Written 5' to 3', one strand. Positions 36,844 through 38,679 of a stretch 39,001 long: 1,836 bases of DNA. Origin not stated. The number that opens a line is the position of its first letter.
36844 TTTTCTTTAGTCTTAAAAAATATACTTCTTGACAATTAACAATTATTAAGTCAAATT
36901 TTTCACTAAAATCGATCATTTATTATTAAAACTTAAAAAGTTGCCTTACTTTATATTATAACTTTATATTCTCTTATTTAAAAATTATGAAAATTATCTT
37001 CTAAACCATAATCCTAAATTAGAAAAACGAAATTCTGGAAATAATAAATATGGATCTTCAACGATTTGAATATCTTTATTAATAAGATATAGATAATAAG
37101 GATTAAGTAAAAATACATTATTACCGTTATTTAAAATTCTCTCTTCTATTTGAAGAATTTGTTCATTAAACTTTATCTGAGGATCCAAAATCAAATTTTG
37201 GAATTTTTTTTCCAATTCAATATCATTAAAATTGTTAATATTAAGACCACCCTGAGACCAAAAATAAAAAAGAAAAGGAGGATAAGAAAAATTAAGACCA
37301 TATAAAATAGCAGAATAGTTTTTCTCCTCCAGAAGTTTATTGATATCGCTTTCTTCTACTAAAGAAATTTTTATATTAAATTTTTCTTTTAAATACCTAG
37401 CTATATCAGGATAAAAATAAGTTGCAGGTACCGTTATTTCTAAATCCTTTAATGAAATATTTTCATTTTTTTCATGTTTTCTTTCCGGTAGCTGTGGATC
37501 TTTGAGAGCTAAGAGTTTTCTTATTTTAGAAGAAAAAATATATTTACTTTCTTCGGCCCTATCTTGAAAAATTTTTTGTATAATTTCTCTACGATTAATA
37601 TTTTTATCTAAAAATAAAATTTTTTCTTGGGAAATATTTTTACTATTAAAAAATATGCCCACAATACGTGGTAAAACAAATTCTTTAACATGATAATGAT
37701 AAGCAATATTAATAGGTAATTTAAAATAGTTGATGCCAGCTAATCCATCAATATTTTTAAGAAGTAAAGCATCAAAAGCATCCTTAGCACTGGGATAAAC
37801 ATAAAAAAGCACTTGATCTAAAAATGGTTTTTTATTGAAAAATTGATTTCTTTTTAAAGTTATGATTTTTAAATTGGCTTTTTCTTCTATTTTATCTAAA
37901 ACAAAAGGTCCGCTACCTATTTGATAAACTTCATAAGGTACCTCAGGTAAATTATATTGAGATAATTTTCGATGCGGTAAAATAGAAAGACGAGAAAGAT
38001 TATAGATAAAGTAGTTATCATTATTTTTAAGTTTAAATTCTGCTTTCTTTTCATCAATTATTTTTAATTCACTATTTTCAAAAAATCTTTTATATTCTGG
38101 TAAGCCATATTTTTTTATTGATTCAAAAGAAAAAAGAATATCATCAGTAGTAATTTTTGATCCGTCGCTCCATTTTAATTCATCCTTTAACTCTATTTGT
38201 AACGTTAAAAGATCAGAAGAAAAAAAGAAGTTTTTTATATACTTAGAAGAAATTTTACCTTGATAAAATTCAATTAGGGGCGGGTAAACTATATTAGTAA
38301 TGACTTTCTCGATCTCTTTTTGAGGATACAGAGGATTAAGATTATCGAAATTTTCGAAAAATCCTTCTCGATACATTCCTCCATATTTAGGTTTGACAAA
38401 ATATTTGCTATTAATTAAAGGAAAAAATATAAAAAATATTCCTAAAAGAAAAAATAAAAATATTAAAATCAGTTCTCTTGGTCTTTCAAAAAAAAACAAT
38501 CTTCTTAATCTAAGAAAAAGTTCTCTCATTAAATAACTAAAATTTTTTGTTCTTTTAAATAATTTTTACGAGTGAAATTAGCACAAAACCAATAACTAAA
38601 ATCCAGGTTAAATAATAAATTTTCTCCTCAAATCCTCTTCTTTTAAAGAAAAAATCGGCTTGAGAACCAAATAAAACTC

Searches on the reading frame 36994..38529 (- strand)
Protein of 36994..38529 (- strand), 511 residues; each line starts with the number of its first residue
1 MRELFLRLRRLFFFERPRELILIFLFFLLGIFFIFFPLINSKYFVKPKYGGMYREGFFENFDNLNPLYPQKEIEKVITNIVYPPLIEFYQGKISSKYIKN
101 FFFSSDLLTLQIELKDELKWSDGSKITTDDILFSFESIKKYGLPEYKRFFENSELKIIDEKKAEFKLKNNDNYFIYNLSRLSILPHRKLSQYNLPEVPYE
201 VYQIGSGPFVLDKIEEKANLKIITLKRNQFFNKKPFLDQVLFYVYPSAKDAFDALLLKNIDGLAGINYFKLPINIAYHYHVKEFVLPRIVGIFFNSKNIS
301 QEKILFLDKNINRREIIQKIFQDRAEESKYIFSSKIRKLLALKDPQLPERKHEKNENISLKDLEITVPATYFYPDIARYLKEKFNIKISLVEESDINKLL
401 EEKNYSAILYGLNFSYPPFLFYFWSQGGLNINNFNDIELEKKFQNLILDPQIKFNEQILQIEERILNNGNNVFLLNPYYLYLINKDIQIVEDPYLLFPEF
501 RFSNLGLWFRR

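Call 44: search_protein_families(library=pfam, proteins=[window:36994-38529:-], max_evalue=0.001)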
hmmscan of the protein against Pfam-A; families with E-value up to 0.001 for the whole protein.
window:36994-38529:- (511 aa): 1 family
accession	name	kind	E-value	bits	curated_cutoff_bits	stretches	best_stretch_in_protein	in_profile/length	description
PF00496.27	SBP_bac_5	-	1.4e-23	84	32.4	1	104-426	13-360/368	Bacterial extracellular solute-binding proteins, family 5 Middle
